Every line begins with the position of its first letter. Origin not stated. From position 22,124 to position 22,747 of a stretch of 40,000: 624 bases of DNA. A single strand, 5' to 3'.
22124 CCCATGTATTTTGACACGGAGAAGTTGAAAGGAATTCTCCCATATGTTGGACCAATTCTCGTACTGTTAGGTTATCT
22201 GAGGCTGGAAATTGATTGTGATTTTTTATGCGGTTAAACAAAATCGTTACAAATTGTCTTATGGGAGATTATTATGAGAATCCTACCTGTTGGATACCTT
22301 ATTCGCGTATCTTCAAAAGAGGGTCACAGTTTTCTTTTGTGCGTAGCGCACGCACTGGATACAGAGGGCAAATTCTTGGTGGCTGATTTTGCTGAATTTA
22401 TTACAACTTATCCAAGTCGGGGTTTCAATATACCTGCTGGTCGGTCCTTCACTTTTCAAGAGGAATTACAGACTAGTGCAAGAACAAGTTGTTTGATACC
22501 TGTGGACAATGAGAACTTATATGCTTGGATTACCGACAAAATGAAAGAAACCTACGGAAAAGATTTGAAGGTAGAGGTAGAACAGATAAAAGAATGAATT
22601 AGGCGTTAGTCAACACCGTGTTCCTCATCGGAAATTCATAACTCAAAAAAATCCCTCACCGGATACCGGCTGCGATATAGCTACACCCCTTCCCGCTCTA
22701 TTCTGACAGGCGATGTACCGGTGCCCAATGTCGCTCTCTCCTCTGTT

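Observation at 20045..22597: Four-gene cargo cassette on the tRNA-Pro island: candidate undescribed abortive-infection/defence module (HEPN-like? + AbiGi-like + 2-TM protein + small protein)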

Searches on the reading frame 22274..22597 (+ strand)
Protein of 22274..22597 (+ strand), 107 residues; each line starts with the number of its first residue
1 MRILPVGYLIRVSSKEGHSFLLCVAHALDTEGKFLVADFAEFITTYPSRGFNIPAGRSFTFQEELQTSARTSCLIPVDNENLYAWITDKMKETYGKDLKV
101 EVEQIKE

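Call 4: search_protein_families(library=pfam, proteins=[window:22274-22597:+], max_evalue=1)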
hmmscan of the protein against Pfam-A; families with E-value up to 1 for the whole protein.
window:22274-22597:+ (107 aa): 1 family
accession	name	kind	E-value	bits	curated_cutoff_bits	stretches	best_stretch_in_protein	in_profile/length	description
PF21990.2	SH2_1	-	0.032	15.1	27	1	8-81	26-99/108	SH2 domain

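Call 5: search_protein_families(library=padloc, proteins=[window:22274-22597:+], max_evalue=1)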
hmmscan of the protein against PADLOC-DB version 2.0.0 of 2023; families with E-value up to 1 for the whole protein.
window:22274-22597:+ (107 aa): 0 families

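Call 7: search_protein_families(library=ncbifam, proteins=[window:22274-22597:+], max_evalue=1)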
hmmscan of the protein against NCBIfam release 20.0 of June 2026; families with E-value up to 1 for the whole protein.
window:22274-22597:+ (107 aa): 0 families

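Call 8: search_protein_families(library=phrogs, proteins=[window:22274-22597:+], max_evalue=1)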
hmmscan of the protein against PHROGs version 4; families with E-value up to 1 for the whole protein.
window:22274-22597:+ (107 aa): 0 families

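Call 19: find_homologous_proteins(query=window:22274-22597:+, max_evalue=0.001)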
Query window:22274-22597:+ (107 aa): 1 proteins with E <= 0.001 among 2 candidates.
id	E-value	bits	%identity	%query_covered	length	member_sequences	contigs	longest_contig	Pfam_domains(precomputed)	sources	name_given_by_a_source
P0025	7.2e-65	233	100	100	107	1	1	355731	-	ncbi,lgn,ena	-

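Call 78: search_dna_similar(query=window:22274-22594:+, collection=phages, mode=protein, max_evalue=0.01, max_rows=10)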
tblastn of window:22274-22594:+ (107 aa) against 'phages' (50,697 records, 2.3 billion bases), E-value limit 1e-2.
No match.

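Call 79: search_dna_similar(query=window:22274-22594:+, collection=plasmids, mode=protein, max_evalue=0.01, max_rows=10)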
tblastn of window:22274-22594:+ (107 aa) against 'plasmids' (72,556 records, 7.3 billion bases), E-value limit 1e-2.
No match.
